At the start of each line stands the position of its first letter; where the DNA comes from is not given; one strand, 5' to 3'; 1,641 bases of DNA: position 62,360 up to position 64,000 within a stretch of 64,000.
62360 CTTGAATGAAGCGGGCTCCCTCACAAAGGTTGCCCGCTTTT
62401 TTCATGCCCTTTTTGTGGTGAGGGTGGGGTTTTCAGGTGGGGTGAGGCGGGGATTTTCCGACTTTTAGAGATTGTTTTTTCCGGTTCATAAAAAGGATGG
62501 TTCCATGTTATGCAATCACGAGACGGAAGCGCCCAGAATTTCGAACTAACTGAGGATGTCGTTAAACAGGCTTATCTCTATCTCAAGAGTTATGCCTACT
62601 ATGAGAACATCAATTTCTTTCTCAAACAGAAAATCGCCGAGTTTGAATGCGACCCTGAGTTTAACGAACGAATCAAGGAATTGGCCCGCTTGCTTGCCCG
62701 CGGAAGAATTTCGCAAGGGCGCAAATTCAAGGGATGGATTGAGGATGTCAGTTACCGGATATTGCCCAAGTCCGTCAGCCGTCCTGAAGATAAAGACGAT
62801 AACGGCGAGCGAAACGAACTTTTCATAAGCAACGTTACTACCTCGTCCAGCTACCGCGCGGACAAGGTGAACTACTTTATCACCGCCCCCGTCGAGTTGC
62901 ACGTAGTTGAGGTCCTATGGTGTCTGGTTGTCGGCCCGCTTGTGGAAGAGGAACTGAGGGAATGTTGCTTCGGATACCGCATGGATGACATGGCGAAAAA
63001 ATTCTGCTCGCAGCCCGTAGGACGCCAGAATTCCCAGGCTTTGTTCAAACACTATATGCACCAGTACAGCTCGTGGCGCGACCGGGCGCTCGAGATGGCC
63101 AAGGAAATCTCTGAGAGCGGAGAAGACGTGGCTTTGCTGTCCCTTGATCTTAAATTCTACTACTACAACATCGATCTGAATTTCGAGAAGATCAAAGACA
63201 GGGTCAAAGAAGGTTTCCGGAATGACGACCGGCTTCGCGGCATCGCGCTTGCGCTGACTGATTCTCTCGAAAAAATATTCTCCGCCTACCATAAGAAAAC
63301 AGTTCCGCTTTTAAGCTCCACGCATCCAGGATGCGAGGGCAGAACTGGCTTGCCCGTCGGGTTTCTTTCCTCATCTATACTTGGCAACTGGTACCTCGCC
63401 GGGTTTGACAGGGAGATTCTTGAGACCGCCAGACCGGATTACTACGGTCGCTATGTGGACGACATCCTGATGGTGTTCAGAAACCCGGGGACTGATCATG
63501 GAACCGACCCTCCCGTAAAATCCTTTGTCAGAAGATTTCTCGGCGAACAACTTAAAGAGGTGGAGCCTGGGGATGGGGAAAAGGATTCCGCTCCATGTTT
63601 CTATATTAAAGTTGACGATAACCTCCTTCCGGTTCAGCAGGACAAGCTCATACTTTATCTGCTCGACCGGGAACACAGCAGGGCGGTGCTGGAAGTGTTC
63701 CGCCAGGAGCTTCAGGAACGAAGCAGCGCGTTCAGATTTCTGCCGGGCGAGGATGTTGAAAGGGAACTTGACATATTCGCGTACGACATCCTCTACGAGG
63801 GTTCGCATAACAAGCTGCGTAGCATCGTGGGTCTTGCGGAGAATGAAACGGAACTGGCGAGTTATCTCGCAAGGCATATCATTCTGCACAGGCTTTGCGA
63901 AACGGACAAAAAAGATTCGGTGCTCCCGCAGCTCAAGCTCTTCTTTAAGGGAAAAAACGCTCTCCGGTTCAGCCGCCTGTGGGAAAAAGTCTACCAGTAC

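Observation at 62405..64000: Non-intron reverse transcriptase at the window edge, next to the transfer region – candidate defence-associated RT (Abi/UG/DRT-like) with possible upstream ncRNA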

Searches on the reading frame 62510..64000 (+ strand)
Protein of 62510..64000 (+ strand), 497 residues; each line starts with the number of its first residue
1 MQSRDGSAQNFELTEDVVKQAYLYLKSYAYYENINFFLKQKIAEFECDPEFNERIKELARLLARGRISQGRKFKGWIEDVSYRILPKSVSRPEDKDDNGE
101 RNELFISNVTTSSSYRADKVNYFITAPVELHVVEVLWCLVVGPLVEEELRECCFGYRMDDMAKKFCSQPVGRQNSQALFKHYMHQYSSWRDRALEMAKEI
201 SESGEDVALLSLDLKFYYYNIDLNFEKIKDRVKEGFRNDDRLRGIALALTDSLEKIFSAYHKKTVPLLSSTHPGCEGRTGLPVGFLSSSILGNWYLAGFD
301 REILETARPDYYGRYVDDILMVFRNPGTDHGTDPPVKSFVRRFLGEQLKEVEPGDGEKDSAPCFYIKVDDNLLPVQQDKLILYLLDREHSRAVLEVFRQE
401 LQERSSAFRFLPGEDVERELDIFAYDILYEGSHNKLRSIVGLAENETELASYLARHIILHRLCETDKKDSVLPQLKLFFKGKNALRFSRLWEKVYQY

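Call 6: search_protein_families(library=pfam, proteins=[window:62510-64000:+], max_evalue=1)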
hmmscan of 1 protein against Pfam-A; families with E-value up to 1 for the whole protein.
window:62510-64000:+ (497 aa): 1 family
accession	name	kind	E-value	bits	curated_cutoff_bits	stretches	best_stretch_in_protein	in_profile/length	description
PF00078.32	RVT_1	-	3.6e-06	27.3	29.6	1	195-326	56-163/205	Reverse transcriptase (RNA-dependent DNA polymerase)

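Call 7: search_protein_families(library=padloc, proteins=[window:62510-64000:+], max_evalue=1)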
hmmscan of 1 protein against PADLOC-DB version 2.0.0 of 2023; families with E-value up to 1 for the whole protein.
window:62510-64000:+ (497 aa): 48 families (the best 25 are shown)
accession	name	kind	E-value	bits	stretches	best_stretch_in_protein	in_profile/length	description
PDLC02995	RT_UG5-nitrilase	-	7.1e-126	419.4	1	13-497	2-475/958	-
PDLC03781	RT_UG5_small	-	9.8e-124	412.1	1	14-495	4-466/631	DRT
PDLC03780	RT_UG5-nitrilase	-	1.1e-120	402.6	1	12-497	20-451/907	DRT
PDLC03745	Drt1a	-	1.6e-14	50.8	1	175-379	164-345/1176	DRT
PDLC03775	RT_UG36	-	5e-14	50.1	1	172-325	112-239/557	DRT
PDLC03768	Drt3a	-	9e-14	49.7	1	179-348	108-242/411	DRT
PDLC02175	Drt3a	-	1.1e-10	39.3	1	275-330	155-210/417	-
PDLC03754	RT_UG17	-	1.3e-10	38.8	1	194-325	115-228/429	DRT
PDLC03763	RT_UG25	-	2.3e-10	37.4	1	173-326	378-506/870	DRT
PDLC03773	RT_UG34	-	4.2e-10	37.1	1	123-322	83-254/512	DRT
PDLC02174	Drt3a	-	2.8e-09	34.7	1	254-324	136-205/403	-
PDLC03759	RT_UG21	-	1.2e-08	32.2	1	176-319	114-229/503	DRT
PDLC01136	RT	-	5e-08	30.7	1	191-325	114-220/263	RT (reverse transcriptase)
PDLC03756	RT_UG19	-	3.6e-07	27.6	1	249-319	179-239/562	DRT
PDLC03770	RT_UG31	-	6.5e-07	26.9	1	75-319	35-209/456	DRT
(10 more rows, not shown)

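Call 8: search_protein_families(library=ncbifam, proteins=[window:62510-64000:+], max_evalue=1)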
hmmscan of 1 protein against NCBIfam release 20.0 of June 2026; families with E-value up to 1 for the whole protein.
window:62510-64000:+ (497 aa): 5 families
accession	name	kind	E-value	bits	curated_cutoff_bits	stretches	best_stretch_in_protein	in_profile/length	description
NF041747.1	Drt3a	equivalog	2.9e-11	43.4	200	1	187-329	91-212/412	antiviral reverse transcriptase Drt3a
NF038233.2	retron_St85_RT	exception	1.8e-06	27.5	235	1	275-342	134-201/289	retron St85 family RNA-directed DNA polymerase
NF041746.1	Drt2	equivalog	4e-05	23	390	1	277-327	220-272/416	antiviral reverse transcriptase Drt2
TIGR04416.1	group_II_RT_mat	equivalog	0.00026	20.2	300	1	278-329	177-226/353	group II intron reverse transcriptase/maturase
NF042941.1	Retron_TIR_antiphage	equivalog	0.17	10.6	600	1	276-324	135-185/464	TIR domain-containing anti-phage reverse transcriptase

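Call 9: find_homologous_proteins(query=window:62510-64000:+)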
Query window:62510-64000:+ (497 aa): 95 proteins with E <= 0.001 among 8000 candidates.
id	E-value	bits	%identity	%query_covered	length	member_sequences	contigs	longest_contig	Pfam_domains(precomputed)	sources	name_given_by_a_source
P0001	3.0e-220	750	68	100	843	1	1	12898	PF00078.33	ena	-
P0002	7.2e-215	733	68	100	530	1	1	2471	PF00078.33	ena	-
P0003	4.8e-170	585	78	68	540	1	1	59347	PF00078.33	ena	-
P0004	9.8e-167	574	54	100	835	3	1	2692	PF00078.33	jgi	-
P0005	5.0e-162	558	80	64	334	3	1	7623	PF00078.33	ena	-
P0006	7.0e-156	538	51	98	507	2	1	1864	PF00078.33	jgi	-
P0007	2.1e-151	523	51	97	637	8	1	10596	PF00078.33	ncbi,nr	ncbi:TPA: RNA-directed DNA polymerase, partial [Klebsiella pneumoniae]|nr:RNA-directed DNA polymeras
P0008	3.3e-148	513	50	98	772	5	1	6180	PF00078.33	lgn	-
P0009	4.2e-147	509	50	98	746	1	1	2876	PF00078.33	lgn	-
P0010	5.3e-140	486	48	98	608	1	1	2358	PF00078.33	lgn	-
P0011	1.2e-139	485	48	97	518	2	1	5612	PF00078.33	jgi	-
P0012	4.9e-139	483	76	59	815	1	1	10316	-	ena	-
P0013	2.2e-136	474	48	97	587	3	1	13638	PF00078.33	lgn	-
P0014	2.0e-135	471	48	97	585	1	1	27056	PF00078.33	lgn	-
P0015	2.2e-134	467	46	98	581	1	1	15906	PF00078.33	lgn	-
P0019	9.4e-118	412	43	98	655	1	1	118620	PF00078.33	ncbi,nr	ncbi:RNA-directed DNA polymerase [Klebsiella pneumoniae]|nr:RNA-directed DNA polymerase [Klebsiella 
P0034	1.1e-92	330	38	98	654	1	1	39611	PF00078.33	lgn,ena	-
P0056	5.6e-82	294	45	66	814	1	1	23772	PF00078.33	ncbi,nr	ncbi:RNA-directed DNA polymerase [Escherichia coli]|nr:RNA-directed DNA polymerase [Escherichia coli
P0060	3.4e-81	292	79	36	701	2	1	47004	-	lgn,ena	-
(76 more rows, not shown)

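Call 12: search_protein_families(library=pfam, proteins=[P0001, P0004, P0012, P0060, P0003, P0056, P0019, P0034, P0008], max_evalue=0.1)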
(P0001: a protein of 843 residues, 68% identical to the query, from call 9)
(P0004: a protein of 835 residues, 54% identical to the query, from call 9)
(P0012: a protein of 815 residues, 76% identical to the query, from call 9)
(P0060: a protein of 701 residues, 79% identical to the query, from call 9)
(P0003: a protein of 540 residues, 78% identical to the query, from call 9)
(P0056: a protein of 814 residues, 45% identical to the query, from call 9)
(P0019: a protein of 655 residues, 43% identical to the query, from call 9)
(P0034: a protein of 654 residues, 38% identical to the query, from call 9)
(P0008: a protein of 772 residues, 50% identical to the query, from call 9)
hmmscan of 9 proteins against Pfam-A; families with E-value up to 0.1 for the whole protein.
P0001 (843 aa): 1 family
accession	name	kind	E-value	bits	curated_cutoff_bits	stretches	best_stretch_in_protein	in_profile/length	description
PF00078.32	RVT_1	-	8.8e-07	29.3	29.6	1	196-325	59-164/205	Reverse transcriptase (RNA-dependent DNA polymerase)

P0004 (835 aa): 1 family
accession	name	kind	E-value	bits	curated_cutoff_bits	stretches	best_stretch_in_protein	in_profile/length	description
PF00078.32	RVT_1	-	1e-08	35.6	29.6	1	203-341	60-174/205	Reverse transcriptase (RNA-dependent DNA polymerase)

P0012 (815 aa): 3 families
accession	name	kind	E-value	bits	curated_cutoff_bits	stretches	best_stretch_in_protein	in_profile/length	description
PF00078.32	RVT_1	-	0.00095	19.4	29.6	1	43-120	106-163/205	Reverse transcriptase (RNA-dependent DNA polymerase)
PF05894.18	Podovirus_Gp16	-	0.038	13.9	25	0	450-500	84-134/331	Podovirus DNA encapsidation protein (Gp16)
PF06236.17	MelC1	-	0.052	14.1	27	0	130-170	38-77/115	Tyrosinase co-factor MelC1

P0060 (701 aa): 0 families

P0003 (540 aa): 2 families
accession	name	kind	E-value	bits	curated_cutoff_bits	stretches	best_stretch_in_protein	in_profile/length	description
PF00078.32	RVT_1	-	1.2e-06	28.8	29.6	1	40-169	58-163/205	Reverse transcriptase (RNA-dependent DNA polymerase)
PF06236.17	MelC1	-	0.038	14.5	27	1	180-219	39-77/115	Tyrosinase co-factor MelC1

P0056 (814 aa): 1 family
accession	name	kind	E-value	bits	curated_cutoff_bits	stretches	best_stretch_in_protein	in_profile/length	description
PF00078.32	RVT_1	-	3.7e-11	43.6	29.6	1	37-184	56-177/205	Reverse transcriptase (RNA-dependent DNA polymerase)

P0019 (655 aa): 1 family
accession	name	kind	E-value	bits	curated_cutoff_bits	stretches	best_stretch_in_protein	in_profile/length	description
PF00078.32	RVT_1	-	2.6e-10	40.8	29.6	1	180-311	55-165/205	Reverse transcriptase (RNA-dependent DNA polymerase)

P0034 (654 aa): 1 family
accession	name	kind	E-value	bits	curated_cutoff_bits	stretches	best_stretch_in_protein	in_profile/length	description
PF00078.32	RVT_1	-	4e-06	27.1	29.6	1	181-328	56-179/205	Reverse transcriptase (RNA-dependent DNA polymerase)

P0008 (772 aa): 2 families
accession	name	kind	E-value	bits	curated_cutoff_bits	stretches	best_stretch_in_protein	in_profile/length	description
PF00078.32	RVT_1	-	3.1e-08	34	29.6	1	188-318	56-164/205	Reverse transcriptase (RNA-dependent DNA polymerase)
PF21006.2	NHase_beta_N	-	0.029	14.9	21.5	1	31-91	37-98/115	Nitrile hydratase beta subunit, N-terminal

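Call 13: search_protein_families(library=padloc, proteins=[P0001, P0004, P0012, P0060, P0003, P0056, P0019, P0034, P0008], max_evalue=1e-20)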
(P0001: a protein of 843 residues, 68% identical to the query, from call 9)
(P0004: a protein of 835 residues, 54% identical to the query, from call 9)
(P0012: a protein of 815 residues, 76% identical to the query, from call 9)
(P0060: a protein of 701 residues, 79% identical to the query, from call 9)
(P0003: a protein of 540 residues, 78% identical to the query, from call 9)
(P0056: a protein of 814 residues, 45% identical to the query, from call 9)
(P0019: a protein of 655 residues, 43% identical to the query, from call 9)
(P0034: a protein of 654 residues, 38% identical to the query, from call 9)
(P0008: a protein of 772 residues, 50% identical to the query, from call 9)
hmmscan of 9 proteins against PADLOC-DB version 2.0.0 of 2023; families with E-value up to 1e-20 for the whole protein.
P0001 (843 aa): 3 families
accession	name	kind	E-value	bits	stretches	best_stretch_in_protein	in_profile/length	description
PDLC02995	RT_UG5-nitrilase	-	1.1e-199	663.8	2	16-660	5-636/958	-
PDLC03780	RT_UG5-nitrilase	-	1.7e-177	590.6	1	10-837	18-725/907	DRT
PDLC03781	RT_UG5_small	-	6.2e-150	498.6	1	16-674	6-615/631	DRT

P0004 (835 aa): 3 families
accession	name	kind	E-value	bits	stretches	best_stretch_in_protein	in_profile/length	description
PDLC02995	RT_UG5-nitrilase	-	3e-181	602.7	2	18-667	2-636/958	-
PDLC03780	RT_UG5-nitrilase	-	1.2e-169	564.6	1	8-824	11-713/907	DRT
PDLC03781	RT_UG5_small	-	1.3e-151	504.2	1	19-671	4-605/631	DRT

P0012 (815 aa): 4 families
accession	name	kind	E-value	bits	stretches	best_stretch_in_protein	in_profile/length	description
PDLC02995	RT_UG5-nitrilase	-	2.1e-229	762.1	2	2-459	194-634/958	-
PDLC03780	RT_UG5-nitrilase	-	1.5e-203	676.8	1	2-810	188-893/907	DRT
PDLC03781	RT_UG5_small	-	7.2e-96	320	1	2-453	190-593/631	DRT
PDLC03804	RTasNitrilase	-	1.5e-31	107.9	1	560-808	177-396/397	DRT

P0060 (701 aa): 4 families
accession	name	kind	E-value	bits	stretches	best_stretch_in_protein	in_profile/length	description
PDLC02995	RT_UG5-nitrilase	-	3.5e-189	629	2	412-701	666-955/958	-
PDLC03780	RT_UG5-nitrilase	-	2.7e-158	527.1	1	26-696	305-893/907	DRT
PDLC03781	RT_UG5_small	-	6.6e-61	204.5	1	11-336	309-592/631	DRT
PDLC03804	RTasNitrilase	-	3.3e-32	110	1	446-694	177-396/397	DRT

P0003 (540 aa): 3 families
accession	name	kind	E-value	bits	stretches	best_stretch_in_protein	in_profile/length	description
PDLC02995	RT_UG5-nitrilase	-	2.2e-126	421.1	1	11-473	151-603/958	-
PDLC03780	RT_UG5-nitrilase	-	1.5e-101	339.3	1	17-473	154-568/907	DRT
PDLC03781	RT_UG5_small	-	4.7e-99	330.5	1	17-474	155-572/631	DRT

P0056 (814 aa): 5 families
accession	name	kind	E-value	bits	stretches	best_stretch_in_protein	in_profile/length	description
PDLC02995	RT_UG5-nitrilase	-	0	1957.5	1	1-814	145-958/958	-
PDLC03780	RT_UG5-nitrilase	-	2.1e-219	729.3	1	12-806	151-893/907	DRT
PDLC03781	RT_UG5_small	-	2.1e-113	378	1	11-499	151-608/631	DRT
PDLC03804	RTasNitrilase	-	1.4e-34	117.8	1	530-804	161-396/397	DRT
PDLC03745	Drt1a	-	1e-27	94.4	0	16-214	164-346/1176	DRT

P0019 (655 aa): 3 families
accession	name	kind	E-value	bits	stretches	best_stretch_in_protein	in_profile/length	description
PDLC02995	RT_UG5-nitrilase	-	0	1136.3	1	1-638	1-638/958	-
PDLC03781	RT_UG5_small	-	1.4e-143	477.6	1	2-626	3-591/631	DRT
PDLC03780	RT_UG5-nitrilase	-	7.7e-142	472.6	1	2-635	21-597/907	DRT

P0034 (654 aa): 3 families
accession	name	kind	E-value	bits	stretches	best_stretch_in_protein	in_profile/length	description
PDLC03781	RT_UG5_small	-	3.3e-293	971.9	1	2-638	2-625/631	DRT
PDLC03780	RT_UG5-nitrilase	-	7.1e-129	429.7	1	2-616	20-601/907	DRT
PDLC02995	RT_UG5-nitrilase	-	1.5e-103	345.6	1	8-604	7-626/958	-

P0008 (772 aa): 3 families
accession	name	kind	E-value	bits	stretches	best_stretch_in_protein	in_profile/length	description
PDLC02995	RT_UG5-nitrilase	-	1.7e-158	527.4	1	9-753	8-700/958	-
PDLC03781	RT_UG5_small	-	3.4e-143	476.3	1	3-671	3-598/631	DRT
PDLC03780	RT_UG5-nitrilase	-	2.6e-137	457.6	1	2-758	20-666/907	DRT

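Call 14: find_encoding_contigs(protein=P0060, flank=10000, max_places=4)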
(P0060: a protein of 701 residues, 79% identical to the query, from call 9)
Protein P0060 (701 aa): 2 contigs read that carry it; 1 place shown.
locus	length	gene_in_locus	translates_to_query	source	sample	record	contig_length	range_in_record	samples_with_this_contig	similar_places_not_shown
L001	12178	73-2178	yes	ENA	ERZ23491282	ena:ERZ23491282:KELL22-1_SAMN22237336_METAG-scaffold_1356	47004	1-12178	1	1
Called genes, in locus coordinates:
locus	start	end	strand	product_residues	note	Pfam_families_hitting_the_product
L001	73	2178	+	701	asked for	-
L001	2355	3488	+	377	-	PF08867:FRG, PF25062:ARM_TT21_N, PF13181:TPR_8 (faint), PF13414:TPR_11 (weak), PF13424:TPR_12 (faint), PF13428:TPR_14 (faint), PF00515:TPR_1 (weak), PF07719:TPR_2 (weak), +4 more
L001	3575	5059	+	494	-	PF08867:FRG, PF00515:TPR_1, PF13424:TPR_12, PF13432:TPR_16, PF00515:TPR_1, PF13181:TPR_8, PF13414:TPR_11, PF13424:TPR_12, +23 more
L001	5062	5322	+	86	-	-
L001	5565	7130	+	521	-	PF18862:ApeA_NTD1, PF18739:HEPN_Apea (weak)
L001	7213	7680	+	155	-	PF11645:PDDEXK_5 (weak)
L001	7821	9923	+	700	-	PF07693:KAP_NTPase, PF13401:AAA_22 (weak)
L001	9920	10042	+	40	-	-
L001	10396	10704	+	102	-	-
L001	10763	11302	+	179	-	PF13289:SIR2_2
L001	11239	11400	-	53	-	-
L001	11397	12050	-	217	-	-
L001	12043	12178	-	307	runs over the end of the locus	-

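Call 15: find_encoding_contigs(protein=P0003, flank=10000, max_places=4)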
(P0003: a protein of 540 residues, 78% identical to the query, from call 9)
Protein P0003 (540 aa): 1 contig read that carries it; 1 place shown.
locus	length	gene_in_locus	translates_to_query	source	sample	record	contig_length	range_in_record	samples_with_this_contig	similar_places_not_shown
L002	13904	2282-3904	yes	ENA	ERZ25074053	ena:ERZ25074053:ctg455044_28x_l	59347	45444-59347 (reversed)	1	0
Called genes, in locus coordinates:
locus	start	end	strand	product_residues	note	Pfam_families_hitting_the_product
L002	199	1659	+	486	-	-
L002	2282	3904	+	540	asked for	PF00078:RVT_1 (weak)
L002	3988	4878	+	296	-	-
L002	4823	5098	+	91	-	-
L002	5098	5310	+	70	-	-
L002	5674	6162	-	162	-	PF22522:DUF6998 (faint)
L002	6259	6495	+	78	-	-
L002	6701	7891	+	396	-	PF13173:AAA_14, PF13635:DUF4143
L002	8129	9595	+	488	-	PF02321:OEP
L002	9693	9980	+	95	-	PF26345:ScoMcrA_N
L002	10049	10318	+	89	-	PF01381:HTH_3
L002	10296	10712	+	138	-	PF15970:HicB-like_2 (weak), PF15919:HicB_lk_antitox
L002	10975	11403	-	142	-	PF08780:NTase_sub_bind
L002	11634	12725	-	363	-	PF13784:Fic_N, PF02661:Fic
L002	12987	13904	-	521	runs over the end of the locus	PF02142:MGS, PF01808:AICARFT_IMPCHas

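Call 16: find_encoding_contigs(protein=P0001, flank=10000, max_places=4)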
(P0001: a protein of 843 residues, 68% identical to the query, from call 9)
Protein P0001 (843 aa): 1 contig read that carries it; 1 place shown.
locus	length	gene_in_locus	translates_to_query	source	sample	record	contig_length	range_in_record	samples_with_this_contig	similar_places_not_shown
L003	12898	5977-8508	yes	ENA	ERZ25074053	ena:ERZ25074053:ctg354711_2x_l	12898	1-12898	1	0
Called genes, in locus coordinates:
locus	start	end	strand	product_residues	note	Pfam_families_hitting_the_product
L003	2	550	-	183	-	?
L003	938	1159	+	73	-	PF08972:DUF1902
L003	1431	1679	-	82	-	PF02604:PhdYeFM_antitox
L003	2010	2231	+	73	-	PF13560:HTH_31, PF12844:HTH_19, PF01381:HTH_3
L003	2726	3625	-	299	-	PF18928:DUF5677 (weak)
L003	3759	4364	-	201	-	-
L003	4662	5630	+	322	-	PF13384:HTH_23 (weak), PF13936:HTH_38, PF13565:HTH_32 (weak), PF00665:rve (weak)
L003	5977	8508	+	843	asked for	PF00078:RVT_1 (weak)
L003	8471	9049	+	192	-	-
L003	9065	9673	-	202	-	PF00549:Ligase_CoA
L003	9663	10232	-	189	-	PF08442:ATP-grasp_2, PF13549:ATP-grasp_5 (faint), PF24948:Citrate_synth_N (weak)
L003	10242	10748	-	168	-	PF13183:Fer4_8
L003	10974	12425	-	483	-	PF00890:FAD_binding_2, PF02910:Succ_DH_flav_C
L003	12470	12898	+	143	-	?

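Call 17: find_encoding_contigs(protein=P0012, flank=10000, max_places=4)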
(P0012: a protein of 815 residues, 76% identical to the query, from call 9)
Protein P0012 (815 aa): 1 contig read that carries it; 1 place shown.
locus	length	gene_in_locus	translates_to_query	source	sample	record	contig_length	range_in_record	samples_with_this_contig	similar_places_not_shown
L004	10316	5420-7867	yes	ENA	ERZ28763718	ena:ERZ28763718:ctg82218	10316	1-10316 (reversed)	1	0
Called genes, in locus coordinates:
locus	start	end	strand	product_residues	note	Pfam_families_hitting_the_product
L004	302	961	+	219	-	PF12686:DUF3800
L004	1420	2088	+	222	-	-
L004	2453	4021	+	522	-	-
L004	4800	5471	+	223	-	-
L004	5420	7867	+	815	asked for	-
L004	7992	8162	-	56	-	-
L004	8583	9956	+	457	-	-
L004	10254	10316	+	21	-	?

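Call 27: find_related_loci(query=window:62510-64000:+, collection=genome_contigs, flank=10000)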
Query window:62510-64000:+ (497 aa) in genome_contigs; peptide patterns used: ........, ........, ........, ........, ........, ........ (x = any residue, [..] = any of these).
48 stretches matched a pattern; 1 encode a relative of the query (tblastn E <= 1e-3); 1 distinct loci.
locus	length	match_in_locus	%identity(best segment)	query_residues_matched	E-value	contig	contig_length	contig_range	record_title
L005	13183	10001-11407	35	16-494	4e-88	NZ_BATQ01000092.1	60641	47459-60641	Verrucomicrobium sp. BvORR034, whole genome shotgun sequence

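Call 28: find_related_loci(query=window:62510-64000:+, collection=metagenome_contigs, flank=10000)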
Query window:62510-64000:+ (497 aa) in metagenome_contigs; peptide patterns used: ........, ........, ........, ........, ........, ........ (x = any residue, [..] = any of these).
54 stretches matched a pattern; 1 encode a relative of the query (tblastn E <= 1e-3); 1 distinct loci.
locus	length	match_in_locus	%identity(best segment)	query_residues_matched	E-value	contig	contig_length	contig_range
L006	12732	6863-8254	37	18-497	4e-107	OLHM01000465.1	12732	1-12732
